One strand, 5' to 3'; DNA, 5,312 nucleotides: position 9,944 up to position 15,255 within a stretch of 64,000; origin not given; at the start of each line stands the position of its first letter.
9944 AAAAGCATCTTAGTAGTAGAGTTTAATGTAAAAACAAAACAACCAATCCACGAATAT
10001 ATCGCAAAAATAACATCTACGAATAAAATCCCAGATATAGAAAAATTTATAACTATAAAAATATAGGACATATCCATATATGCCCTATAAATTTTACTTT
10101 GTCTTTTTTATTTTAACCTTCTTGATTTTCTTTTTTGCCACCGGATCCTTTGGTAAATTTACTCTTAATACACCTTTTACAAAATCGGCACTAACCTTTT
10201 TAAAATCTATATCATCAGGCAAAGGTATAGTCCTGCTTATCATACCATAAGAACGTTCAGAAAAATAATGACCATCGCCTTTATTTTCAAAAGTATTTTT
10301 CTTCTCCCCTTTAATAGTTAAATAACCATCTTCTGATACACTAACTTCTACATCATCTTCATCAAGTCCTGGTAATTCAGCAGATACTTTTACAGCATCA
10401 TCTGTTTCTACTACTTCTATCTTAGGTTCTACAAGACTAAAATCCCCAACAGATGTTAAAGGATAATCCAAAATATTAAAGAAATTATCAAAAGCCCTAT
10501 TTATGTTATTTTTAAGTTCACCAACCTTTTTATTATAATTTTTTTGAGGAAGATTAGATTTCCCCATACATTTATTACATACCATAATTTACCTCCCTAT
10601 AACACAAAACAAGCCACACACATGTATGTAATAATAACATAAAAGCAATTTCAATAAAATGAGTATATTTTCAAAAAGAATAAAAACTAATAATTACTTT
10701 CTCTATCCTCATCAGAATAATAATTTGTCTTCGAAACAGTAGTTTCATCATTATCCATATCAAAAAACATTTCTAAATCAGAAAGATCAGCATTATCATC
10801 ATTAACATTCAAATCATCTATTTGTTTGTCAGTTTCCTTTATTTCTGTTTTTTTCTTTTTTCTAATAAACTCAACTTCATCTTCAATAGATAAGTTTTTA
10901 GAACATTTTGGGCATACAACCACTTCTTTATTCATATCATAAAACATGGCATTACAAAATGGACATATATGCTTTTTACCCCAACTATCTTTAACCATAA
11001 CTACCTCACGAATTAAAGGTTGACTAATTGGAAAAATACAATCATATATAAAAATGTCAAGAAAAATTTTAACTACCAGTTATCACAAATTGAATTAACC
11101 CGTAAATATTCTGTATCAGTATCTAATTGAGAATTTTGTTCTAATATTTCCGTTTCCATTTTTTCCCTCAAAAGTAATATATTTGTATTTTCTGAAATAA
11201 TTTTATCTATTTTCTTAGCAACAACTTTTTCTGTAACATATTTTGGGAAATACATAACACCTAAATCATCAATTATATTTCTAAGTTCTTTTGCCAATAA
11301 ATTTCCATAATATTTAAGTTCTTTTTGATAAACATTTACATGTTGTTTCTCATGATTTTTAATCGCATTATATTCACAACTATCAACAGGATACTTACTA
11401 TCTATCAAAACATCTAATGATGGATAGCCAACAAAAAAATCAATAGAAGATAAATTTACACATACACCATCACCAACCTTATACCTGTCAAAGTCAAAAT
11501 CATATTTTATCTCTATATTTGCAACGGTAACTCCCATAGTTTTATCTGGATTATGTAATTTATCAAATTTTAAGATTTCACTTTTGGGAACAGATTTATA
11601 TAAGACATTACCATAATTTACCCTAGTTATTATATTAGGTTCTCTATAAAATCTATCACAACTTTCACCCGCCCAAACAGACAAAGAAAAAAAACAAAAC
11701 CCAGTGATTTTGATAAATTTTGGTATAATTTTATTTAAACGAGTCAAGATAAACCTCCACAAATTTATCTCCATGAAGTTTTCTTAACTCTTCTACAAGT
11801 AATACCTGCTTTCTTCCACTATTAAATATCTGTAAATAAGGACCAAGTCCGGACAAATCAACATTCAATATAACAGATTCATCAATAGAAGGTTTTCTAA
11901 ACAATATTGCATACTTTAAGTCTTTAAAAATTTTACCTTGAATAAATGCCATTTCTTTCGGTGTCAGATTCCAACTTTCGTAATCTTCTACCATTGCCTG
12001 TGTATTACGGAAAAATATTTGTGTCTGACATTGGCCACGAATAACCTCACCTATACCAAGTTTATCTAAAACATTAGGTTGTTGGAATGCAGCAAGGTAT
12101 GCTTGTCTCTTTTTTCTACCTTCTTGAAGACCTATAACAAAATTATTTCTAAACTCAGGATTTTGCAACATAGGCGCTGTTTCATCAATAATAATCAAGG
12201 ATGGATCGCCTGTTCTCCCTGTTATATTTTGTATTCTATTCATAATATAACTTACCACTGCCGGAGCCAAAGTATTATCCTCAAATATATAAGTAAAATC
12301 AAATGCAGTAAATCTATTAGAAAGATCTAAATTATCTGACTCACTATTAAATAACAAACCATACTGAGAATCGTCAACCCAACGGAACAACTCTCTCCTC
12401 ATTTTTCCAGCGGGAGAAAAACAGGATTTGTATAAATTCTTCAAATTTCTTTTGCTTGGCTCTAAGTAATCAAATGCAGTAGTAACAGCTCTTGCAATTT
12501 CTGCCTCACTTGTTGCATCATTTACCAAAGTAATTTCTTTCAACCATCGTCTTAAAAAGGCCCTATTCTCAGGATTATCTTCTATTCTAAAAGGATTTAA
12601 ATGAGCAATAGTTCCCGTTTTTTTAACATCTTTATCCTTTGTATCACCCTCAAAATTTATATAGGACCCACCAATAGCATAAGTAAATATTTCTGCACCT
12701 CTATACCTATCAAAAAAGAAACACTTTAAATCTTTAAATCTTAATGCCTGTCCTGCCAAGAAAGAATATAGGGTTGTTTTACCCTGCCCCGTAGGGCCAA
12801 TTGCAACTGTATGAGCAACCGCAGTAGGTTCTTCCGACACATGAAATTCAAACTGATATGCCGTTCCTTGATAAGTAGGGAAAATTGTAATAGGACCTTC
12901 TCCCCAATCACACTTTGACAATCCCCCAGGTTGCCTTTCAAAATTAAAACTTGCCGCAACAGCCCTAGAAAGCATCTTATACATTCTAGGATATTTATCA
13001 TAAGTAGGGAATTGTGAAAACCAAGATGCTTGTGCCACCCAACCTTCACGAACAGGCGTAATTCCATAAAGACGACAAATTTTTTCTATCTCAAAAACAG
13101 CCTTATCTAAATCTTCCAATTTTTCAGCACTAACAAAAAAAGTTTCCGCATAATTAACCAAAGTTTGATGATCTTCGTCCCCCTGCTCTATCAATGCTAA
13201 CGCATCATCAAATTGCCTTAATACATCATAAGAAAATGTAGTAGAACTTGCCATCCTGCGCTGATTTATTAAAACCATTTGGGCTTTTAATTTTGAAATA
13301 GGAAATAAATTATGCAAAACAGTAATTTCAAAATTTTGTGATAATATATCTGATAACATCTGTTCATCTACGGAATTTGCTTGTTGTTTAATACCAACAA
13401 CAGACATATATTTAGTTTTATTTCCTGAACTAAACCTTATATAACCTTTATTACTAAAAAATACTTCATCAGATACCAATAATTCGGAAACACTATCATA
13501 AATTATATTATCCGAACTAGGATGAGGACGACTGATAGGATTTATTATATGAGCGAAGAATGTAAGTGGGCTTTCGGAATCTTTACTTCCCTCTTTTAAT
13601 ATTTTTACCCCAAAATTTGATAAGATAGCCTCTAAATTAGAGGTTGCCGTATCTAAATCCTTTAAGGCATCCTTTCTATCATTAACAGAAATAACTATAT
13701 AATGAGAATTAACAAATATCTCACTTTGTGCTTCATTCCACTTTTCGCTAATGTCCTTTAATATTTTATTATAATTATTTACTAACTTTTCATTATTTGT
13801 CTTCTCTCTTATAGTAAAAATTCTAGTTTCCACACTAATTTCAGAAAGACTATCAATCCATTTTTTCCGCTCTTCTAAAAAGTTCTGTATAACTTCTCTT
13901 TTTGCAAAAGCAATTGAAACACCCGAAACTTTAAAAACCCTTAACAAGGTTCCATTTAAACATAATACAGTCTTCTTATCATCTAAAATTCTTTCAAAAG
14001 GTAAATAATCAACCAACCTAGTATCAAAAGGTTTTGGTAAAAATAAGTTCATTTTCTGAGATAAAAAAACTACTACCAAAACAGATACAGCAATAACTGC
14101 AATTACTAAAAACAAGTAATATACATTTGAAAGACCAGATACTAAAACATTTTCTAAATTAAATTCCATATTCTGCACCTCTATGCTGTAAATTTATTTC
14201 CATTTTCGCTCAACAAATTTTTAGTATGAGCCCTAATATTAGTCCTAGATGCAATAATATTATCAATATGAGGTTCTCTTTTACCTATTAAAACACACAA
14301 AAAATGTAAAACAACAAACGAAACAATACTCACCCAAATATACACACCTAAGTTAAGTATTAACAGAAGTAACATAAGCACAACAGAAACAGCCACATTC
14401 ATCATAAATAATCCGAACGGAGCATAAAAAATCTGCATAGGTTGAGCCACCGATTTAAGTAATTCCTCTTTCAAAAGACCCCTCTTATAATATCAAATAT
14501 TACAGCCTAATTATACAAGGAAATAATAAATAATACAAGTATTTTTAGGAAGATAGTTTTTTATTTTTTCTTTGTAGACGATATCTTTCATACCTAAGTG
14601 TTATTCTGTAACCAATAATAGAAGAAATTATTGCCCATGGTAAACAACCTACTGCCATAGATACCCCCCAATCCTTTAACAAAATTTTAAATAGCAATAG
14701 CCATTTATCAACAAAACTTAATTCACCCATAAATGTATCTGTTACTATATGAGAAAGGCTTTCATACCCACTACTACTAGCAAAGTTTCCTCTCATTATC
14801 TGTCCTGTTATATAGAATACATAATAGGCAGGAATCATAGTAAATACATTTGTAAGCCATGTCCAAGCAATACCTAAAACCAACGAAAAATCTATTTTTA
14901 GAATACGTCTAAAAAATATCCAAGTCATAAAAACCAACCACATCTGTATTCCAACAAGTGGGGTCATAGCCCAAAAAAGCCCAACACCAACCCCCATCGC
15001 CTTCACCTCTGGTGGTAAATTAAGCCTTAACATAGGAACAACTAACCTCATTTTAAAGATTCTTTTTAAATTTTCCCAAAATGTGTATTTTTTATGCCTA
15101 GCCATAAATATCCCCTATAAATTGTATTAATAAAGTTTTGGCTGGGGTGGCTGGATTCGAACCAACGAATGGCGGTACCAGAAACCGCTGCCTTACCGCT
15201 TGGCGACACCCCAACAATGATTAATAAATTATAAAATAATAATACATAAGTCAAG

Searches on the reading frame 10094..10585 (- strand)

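Call 69: search_protein_families(library=pfam, proteins=[window:10094-10585:-], max_evalue=0.001)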
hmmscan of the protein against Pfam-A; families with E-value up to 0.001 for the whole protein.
window:10094-10585:- (163 aa): 3 families
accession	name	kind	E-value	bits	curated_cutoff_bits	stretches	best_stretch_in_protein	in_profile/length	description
PF00011.27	HSP20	-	9.6e-21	74.3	20.8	1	58-160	2-102/102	Hsp20/alpha crystallin family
PF17886.7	ArsA_HSP20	-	1.3e-05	25.1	22.5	1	62-143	1-62/63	HSP20-like domain found in ArsA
PF04969.22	CS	-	0.00036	21.9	21.3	0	60-146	7-78/78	CS domain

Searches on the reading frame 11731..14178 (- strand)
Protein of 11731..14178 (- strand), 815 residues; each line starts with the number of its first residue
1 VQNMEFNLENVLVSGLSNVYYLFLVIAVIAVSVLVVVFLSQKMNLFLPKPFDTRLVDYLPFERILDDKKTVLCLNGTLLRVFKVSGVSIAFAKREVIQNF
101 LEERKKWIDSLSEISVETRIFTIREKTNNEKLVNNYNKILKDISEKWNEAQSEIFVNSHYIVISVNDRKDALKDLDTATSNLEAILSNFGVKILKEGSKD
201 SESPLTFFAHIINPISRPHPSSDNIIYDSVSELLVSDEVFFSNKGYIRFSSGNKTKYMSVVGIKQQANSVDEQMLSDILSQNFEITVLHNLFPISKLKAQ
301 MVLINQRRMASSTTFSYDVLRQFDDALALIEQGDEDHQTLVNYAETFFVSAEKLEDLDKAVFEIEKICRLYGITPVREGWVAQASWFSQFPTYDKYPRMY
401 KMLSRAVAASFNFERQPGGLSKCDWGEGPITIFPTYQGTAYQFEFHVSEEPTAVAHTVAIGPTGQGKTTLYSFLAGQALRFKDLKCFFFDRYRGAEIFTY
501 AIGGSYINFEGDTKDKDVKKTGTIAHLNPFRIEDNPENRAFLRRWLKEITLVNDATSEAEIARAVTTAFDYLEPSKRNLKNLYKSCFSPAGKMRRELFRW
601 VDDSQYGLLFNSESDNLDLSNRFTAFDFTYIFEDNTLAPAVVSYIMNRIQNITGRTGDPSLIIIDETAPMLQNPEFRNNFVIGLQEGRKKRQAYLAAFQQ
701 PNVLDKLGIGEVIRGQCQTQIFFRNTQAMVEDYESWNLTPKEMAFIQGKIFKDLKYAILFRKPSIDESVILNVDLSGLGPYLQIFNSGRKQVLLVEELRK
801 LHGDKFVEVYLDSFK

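Call 69: search_protein_families(library=pfam, proteins=[window:11731-14178:-], max_evalue=0.001)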
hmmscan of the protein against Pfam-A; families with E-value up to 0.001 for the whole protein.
window:11731-14178:- (815 aa): 1 family
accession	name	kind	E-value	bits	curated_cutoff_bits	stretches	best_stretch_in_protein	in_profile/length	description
PF03135.19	CagE_TrbE_VirB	-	9.3e-18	65.4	21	1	196-395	8-200/204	CagE, TrbE, VirB family, component of type IV transporter system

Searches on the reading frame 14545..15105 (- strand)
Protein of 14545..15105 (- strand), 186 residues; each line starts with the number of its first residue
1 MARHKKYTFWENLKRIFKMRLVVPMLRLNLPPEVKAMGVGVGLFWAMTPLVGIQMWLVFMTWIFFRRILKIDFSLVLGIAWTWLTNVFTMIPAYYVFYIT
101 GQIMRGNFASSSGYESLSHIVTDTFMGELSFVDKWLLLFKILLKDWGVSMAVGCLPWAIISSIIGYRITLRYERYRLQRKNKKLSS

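Call 69: search_protein_families(library=pfam, proteins=[window:14545-15105:-], max_evalue=0.001)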
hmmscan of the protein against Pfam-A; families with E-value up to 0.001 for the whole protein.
window:14545-15105:- (186 aa): 1 family
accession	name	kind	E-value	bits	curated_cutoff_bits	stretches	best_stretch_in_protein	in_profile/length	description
PF09835.14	DUF2062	-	3.6e-23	82.6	27.4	1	23-180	9-145/147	Uncharacterized protein conserved in bacteria (DUF2062)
